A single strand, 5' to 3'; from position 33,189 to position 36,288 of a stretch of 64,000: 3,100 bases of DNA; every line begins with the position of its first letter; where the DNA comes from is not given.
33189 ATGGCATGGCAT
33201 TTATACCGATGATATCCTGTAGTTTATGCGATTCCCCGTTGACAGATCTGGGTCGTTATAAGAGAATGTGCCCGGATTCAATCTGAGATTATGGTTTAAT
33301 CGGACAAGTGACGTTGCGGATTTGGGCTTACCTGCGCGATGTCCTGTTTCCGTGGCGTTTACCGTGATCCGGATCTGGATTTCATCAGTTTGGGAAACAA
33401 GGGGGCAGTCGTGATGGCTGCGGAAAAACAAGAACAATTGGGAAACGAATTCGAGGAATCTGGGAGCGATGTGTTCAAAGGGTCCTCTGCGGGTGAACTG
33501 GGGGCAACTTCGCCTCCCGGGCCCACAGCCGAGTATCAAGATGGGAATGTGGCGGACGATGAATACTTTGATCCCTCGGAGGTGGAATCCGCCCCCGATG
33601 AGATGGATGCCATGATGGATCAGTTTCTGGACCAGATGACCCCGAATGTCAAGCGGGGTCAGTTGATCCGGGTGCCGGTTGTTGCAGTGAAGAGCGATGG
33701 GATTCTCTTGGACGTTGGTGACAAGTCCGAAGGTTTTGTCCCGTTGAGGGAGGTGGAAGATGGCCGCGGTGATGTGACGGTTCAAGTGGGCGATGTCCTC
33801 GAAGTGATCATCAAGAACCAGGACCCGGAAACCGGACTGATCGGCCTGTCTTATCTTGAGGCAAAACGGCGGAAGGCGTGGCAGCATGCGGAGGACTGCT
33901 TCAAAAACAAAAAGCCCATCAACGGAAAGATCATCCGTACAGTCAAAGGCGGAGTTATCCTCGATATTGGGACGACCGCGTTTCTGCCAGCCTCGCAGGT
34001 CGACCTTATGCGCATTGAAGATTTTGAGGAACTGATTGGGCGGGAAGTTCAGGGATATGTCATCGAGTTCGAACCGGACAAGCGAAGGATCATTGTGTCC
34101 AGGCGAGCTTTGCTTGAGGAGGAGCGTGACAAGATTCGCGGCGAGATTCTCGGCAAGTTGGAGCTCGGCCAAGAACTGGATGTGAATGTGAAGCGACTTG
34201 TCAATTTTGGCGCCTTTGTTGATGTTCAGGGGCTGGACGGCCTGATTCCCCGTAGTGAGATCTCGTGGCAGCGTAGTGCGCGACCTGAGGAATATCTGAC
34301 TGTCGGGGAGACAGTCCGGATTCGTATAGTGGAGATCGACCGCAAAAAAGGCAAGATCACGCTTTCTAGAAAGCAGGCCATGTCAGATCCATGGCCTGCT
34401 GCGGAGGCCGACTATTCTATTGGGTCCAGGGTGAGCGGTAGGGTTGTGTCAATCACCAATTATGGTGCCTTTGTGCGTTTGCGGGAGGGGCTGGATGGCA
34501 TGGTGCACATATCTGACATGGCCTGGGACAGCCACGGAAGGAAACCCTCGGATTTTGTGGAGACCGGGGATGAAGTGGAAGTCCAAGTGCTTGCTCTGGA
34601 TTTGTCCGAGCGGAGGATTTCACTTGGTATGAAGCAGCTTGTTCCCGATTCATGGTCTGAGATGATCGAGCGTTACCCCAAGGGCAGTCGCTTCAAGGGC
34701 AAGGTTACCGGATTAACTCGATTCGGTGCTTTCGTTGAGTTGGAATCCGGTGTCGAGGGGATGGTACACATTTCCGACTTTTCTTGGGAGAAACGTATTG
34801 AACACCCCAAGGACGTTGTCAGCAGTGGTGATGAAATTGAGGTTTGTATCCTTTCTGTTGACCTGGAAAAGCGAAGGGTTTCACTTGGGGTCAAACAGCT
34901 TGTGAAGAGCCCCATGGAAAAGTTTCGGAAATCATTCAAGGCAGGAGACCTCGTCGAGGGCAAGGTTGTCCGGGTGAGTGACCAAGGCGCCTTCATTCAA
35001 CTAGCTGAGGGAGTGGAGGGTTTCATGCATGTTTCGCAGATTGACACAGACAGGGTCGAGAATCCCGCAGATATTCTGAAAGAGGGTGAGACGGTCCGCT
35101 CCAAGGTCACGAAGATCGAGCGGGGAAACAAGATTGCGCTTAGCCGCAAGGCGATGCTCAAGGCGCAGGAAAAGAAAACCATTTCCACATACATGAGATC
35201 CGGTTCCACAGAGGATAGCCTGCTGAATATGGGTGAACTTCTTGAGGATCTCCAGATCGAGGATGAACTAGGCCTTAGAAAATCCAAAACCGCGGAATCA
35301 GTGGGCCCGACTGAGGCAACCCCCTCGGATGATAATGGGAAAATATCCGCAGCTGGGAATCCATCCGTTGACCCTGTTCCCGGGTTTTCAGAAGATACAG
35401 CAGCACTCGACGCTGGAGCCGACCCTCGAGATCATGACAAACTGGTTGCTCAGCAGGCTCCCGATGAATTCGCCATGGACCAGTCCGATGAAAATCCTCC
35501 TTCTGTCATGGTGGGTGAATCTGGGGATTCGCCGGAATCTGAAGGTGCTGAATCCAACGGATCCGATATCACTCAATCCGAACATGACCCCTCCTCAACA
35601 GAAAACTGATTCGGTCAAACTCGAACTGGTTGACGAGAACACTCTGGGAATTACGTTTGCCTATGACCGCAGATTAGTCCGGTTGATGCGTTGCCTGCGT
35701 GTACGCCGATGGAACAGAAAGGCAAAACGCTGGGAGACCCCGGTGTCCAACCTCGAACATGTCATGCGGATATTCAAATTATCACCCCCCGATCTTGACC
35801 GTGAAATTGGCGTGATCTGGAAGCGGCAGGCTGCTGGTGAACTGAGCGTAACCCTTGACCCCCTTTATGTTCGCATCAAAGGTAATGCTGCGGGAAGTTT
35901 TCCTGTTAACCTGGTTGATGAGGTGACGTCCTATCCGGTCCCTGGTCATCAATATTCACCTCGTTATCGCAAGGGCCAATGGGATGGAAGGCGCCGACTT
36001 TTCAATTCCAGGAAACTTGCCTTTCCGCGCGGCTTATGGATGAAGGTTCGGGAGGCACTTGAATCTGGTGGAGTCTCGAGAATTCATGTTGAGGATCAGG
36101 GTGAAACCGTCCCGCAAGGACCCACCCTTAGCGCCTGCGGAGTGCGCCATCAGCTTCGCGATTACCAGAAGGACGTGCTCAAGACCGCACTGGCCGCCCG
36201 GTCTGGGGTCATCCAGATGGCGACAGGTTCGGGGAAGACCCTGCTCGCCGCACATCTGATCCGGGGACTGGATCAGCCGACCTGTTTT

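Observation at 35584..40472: Translationally coupled SF2 helicase, TM/Thr-Pro-linker protein and secretin, downstream of rpsA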

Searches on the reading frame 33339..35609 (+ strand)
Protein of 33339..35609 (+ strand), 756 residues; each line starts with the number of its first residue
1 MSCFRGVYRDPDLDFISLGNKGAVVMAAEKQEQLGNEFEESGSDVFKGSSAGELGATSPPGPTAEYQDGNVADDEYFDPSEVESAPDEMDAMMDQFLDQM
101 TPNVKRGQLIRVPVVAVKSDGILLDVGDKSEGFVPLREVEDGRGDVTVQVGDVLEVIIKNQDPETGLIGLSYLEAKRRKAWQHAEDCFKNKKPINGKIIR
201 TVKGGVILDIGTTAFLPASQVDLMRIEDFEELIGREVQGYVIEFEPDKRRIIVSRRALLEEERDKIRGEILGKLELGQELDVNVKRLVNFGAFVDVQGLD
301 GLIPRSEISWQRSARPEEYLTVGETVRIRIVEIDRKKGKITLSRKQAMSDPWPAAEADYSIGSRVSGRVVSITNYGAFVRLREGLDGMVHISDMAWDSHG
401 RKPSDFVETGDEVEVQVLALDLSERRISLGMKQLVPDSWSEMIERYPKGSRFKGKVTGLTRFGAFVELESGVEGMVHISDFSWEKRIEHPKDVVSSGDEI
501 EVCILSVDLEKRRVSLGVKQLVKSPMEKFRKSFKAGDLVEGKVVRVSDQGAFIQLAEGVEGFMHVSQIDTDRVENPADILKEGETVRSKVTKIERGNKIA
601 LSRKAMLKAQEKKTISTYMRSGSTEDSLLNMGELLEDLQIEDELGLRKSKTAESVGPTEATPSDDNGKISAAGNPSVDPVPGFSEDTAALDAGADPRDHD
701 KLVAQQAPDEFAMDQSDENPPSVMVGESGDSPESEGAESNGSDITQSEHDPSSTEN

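Call 3: search_protein_families(library=pfam, proteins=[window:33339-35609:+], max_evalue=0.01)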
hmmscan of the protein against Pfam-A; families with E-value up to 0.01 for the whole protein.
window:33339-35609:+ (756 aa): 10 families
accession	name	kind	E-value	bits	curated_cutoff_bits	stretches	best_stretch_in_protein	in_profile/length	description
PF00575.29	S1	-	3.7e-93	306.4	22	6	447-519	3-74/74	S1 RNA binding domain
PF23459.1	S1_RRP5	-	1.1e-28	100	27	3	448-516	3-70/72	RRP5 S1 domain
PF21710.3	Spt6_S1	-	7.8e-17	61.8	27.5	1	531-597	12-79/91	Spt6, S1/OB domain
PF13509.12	S1_2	-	6e-09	36.3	21.8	0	536-569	2-35/61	S1 domain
PF17092.11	PCB_OB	-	2.8e-07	31.7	27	0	529-587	25-94/111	Penicillin-binding protein OB-like domain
PF18614.7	RNase_II_C_S1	-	3.2e-06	27.3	26.6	0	464-517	5-57/59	RNase II-type exonuclease C-terminal S1 domain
PF24685.1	OB_RRP5_4th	-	0.00011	22.6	31.5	0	534-593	7-71/92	RRP5 OB-fold domain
PF22708.2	S1CSD-TOTE-1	-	0.00033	20.5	27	0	320-341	42-63/65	S1/CSD-like domain 1 of the TOTE conflict systems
PF02599.21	CsrA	-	0.0009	19.6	27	0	315-341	7-33/53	Global regulator protein family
PF25522.1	OB_cyt-4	-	0.0014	19.5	27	0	470-515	23-72/77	Mitochondrial protein cyt-4, OB-fold domain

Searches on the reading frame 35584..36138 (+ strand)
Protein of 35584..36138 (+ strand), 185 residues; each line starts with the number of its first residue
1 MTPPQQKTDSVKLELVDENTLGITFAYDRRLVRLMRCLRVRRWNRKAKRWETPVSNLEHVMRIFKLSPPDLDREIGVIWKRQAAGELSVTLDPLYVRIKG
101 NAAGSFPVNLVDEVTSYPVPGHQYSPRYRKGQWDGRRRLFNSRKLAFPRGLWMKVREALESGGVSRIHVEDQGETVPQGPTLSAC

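Call 42: find_related_loci(query=A4, collection=metagenome_contigs, flank=10000)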
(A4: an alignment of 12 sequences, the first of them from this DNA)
Query A4 (185 aa) in metagenome_contigs; peptide patterns used: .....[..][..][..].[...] (x = any residue, [..] = any of these).
207 stretches matched a pattern; 105 encode a relative of the query (tblastn E <= 1e-3); the best 80 are kept; 80 distinct loci.
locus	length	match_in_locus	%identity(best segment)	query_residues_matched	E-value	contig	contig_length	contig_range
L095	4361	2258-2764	38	11-184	6e-37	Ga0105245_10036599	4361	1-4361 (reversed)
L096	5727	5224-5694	42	6-164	4e-36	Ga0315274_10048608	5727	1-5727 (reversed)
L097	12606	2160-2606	44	3-159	8e-36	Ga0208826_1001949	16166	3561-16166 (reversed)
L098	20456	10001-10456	44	11-164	2e-35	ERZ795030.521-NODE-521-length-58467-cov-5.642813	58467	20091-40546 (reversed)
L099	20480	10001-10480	40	2-165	9e-35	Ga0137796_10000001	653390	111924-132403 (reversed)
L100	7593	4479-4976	38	12-177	7e-34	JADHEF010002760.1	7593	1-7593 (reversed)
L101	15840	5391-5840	39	13-164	2e-33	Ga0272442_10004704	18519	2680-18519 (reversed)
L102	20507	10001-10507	34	7-177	2e-33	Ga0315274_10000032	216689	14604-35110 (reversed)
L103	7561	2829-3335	34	7-177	4e-33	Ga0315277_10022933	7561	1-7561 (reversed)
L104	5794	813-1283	36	7-165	1e-32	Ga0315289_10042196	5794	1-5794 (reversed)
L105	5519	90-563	35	6-165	1e-32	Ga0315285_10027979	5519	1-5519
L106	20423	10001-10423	38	13-155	9e-32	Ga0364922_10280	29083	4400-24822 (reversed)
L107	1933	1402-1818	37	11-151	1e-30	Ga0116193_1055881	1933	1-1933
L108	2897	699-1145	33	12-160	9e-28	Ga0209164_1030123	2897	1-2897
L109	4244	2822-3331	33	3-178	3e-24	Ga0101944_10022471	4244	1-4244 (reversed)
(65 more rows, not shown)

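Call 55: search_protein_families(library=pfam, alignment_id=A4, max_evalue=1)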
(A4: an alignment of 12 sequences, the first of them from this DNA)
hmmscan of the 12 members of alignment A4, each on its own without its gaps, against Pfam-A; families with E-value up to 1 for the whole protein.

A. member 1, seq(185 aa): 1 family
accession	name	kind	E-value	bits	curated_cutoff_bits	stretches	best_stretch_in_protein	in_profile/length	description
PF21241.2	UvsW_N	-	4.3e-06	27.5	25.3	1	113-156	26-68/81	DNA helicase UvsW, N-terminal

B. families by the number of members that match (of 12 scanned): 4 families
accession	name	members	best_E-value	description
PF21241.2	UvsW_N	12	3.5e-08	DNA helicase UvsW, N-terminal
PF07443.18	HARP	8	0.00023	HepA-related protein (HARP)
PF18974.5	DUF5710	2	0.012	Domain of unknown function (DUF5710)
PF05120.17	GvpG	1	0.016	Gas vesicle protein G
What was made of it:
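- On HARP-domain annealing helicases (SMARCAL1-like): HARP is matched by 8 of 12 orthologue N-termini (best E 2.3e-4), but not by the window protein itself at E<=1 (call 55).
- UvsW_N is found in 12 of 12 orthologues and HARP in 8 of 12 (call 55).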

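Call 68: search_protein_families(library=pfam, proteins=[L097:3823-4836:+, L101:7057-8022:+, L102:11737-12699:+, L099:14771-15232:+], max_evalue=0.001)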
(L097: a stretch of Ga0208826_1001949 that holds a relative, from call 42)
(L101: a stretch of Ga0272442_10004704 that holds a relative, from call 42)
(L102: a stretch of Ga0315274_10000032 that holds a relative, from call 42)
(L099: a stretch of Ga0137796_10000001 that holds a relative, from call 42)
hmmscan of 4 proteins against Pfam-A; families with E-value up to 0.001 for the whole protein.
L097:3823-4836:+ (337 aa): 3 families
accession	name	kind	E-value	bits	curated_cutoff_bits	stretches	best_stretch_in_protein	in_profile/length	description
PF01343.23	Peptidase_S49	-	1.3e-47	162.1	24.9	2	115-232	4-120/154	Peptidase family S49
PF25145.1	NfeD1b_N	-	4.8e-08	33.3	40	1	61-156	4-98/189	NfeD1b, N-terminal domain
PF00574.28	CLP_protease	-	4.9e-06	27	20.2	1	71-141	30-98/182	Clp protease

L101:7057-8022:+ (321 aa): 3 families
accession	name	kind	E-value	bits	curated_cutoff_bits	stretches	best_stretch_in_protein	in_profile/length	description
PF01343.23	Peptidase_S49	-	4e-49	167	24.9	2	108-211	5-108/154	Peptidase family S49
PF00574.28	CLP_protease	-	9.9e-09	35.8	20.2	1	62-132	31-97/182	Clp protease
PF25145.1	NfeD1b_N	-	2.7e-07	30.8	40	1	72-149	26-99/189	NfeD1b, N-terminal domain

L102:11737-12699:+ (320 aa): 3 families
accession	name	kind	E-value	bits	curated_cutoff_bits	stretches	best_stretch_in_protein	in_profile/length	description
PF01343.23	Peptidase_S49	-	3.7e-45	154.1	24.9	2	99-214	3-118/154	Peptidase family S49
PF25145.1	NfeD1b_N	-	7.4e-10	39.1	40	1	65-142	26-99/189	NfeD1b, N-terminal domain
PF00574.28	CLP_protease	-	4.3e-05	23.9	20.2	0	56-125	32-97/182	Clp protease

L099:14771-15232:+ (153 aa): 1 family
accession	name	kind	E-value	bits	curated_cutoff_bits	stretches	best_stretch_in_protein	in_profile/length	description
PF09424.15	YqeY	-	4.2e-33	114.9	27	1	7-149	4-143/143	Yqey-like protein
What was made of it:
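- SppA (Peptidase_S49) in L097, L101 and L102 (call 68).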

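Call 92: search_protein_families(library=pfam, proteins=[L099:12252-14747:+], max_evalue=1)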
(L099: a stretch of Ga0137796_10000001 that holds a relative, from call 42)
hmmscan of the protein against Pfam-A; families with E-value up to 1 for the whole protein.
L099:12252-14747:+ (831 aa): 4 families
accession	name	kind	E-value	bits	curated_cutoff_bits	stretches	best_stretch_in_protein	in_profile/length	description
PF00263.26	Secretin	-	1.4e-34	119.6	27.5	1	466-637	1-169/169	Bacterial type II and III secretion system protein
PF03958.22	Secretin_N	-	9.8e-29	99.8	28.2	3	274-334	1-68/69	Bacterial type II/III secretion system short domain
PF07660.19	STN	-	0.00071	19.8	28.4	1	155-193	8-46/52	Secretin and TonB N terminus short domain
PF08443.16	RimK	-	0.061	13.4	21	1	124-181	18-78/188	RimK-like ATP-grasp domain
